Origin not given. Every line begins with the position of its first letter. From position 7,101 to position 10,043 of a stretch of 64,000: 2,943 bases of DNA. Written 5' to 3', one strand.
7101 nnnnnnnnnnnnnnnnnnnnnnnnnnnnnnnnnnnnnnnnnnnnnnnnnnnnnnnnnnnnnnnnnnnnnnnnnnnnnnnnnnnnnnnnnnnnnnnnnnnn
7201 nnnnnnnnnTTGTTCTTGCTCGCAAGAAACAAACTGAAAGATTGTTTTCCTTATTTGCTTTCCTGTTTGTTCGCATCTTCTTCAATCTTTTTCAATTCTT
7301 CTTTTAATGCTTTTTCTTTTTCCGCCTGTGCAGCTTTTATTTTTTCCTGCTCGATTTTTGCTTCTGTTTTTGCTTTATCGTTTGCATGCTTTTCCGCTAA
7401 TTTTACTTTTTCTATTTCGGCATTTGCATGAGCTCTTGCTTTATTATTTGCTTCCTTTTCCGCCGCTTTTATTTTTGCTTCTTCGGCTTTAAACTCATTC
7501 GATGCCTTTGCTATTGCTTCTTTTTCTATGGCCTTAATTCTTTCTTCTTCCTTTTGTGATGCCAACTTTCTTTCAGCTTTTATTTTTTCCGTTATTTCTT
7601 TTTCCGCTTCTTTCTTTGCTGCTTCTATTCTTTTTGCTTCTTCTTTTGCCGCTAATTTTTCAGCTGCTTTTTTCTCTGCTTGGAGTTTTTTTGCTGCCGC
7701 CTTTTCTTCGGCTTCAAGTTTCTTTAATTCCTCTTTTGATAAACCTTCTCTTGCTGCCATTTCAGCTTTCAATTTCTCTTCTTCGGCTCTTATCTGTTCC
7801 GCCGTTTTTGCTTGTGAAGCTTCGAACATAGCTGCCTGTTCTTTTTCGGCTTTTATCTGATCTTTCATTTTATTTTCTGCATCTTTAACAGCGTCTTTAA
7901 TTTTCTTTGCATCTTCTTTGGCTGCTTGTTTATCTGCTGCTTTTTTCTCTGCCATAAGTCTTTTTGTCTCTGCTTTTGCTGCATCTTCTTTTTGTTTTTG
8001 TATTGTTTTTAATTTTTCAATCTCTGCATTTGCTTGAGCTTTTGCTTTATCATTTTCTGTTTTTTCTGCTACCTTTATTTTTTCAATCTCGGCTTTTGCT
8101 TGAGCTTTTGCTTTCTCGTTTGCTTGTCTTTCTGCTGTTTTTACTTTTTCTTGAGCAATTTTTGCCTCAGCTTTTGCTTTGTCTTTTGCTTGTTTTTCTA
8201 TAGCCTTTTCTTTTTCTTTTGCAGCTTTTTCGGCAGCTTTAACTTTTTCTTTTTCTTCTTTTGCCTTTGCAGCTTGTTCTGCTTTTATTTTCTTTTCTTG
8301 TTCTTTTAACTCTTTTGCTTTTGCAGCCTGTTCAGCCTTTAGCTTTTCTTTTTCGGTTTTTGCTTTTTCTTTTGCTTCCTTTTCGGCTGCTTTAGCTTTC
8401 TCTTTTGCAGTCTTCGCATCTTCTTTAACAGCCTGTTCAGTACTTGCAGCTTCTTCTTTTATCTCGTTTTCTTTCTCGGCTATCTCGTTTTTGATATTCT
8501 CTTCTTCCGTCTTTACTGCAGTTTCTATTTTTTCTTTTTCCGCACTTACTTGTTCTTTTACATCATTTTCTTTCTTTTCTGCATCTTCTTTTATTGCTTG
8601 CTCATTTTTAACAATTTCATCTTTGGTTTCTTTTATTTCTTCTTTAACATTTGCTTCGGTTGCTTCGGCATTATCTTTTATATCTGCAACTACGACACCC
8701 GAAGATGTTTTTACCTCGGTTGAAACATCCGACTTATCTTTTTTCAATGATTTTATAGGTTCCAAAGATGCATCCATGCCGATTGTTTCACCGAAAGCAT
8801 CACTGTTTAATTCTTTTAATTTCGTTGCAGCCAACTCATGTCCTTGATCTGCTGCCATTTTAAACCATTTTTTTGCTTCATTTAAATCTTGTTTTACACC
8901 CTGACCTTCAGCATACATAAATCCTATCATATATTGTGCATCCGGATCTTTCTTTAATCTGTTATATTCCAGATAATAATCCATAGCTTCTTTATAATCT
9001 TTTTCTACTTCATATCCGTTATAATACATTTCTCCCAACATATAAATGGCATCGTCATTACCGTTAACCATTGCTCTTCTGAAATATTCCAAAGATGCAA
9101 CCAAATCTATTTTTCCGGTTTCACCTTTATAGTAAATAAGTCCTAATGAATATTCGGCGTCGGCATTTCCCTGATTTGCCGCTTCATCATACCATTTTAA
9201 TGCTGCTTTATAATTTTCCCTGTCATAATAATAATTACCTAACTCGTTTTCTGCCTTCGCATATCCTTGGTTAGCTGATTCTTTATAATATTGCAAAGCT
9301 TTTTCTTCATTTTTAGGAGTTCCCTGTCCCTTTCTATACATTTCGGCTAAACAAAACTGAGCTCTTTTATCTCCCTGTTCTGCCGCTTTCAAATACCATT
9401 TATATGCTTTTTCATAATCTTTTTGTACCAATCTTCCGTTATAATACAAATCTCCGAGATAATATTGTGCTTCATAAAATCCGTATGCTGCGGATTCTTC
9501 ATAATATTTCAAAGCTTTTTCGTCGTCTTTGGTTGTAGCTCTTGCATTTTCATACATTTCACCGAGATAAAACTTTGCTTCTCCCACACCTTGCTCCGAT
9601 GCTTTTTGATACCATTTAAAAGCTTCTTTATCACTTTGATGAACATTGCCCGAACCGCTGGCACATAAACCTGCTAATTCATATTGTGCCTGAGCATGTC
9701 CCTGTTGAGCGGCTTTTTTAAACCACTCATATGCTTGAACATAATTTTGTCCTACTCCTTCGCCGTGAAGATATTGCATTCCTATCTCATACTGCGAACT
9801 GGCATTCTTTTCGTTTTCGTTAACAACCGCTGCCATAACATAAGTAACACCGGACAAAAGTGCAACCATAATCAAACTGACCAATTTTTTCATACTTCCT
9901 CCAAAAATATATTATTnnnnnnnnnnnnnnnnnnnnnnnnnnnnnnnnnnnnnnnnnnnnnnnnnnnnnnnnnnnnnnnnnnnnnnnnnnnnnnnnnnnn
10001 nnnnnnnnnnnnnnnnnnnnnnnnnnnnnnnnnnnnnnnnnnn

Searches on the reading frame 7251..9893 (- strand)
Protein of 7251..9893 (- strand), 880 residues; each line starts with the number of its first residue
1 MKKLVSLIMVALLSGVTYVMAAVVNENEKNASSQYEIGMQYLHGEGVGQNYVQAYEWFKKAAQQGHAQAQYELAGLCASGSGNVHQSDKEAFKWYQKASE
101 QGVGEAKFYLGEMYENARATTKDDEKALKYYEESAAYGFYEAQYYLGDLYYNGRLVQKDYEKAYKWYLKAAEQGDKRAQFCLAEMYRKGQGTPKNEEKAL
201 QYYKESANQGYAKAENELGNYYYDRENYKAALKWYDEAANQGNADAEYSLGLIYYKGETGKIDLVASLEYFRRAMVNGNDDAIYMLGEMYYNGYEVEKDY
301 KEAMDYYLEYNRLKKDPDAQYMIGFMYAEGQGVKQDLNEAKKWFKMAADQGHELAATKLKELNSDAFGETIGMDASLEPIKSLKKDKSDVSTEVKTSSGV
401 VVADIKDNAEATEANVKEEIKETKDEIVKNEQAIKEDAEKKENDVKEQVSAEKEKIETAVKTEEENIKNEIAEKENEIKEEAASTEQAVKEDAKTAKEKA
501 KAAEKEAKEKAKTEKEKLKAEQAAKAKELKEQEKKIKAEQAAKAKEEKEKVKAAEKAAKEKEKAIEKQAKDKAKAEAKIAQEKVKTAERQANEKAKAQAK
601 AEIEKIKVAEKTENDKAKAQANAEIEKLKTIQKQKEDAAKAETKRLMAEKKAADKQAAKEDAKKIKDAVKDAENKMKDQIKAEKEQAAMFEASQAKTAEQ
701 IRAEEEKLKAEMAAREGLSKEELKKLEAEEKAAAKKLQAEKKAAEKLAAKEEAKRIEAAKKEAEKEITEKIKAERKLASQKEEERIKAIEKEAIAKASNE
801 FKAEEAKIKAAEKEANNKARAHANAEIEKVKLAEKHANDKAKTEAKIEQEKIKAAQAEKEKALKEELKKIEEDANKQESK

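Call 73: search_protein_families(library=ncbifam, proteins=[window:7251-9893:-], max_evalue=0.01)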
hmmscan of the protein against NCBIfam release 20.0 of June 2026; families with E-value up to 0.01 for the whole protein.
window:7251-9893:- (880 aa): 4 families
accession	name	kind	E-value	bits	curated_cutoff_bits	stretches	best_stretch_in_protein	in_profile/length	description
NF033786.1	phenyl_MerG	equivalog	1.1e-27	97.5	350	6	30-109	64-150/217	phenylmercury resistance protein MerG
NF038194.1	AlgK_TPR_lipo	equivalog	2.2e-17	62.8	700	2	93-204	287-397/448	alginate biosynthesis TPR repeat lipoprotein AlgK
NF047621.1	FlgprotMotXVib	equivalog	3.5e-17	62.6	330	2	107-202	75-170/211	flagellar protein MotX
NF045484.1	TransRegExoR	equivalog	1.6e-16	60.3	450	3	161-291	60-208/267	exopolysaccharide production regulator ExoR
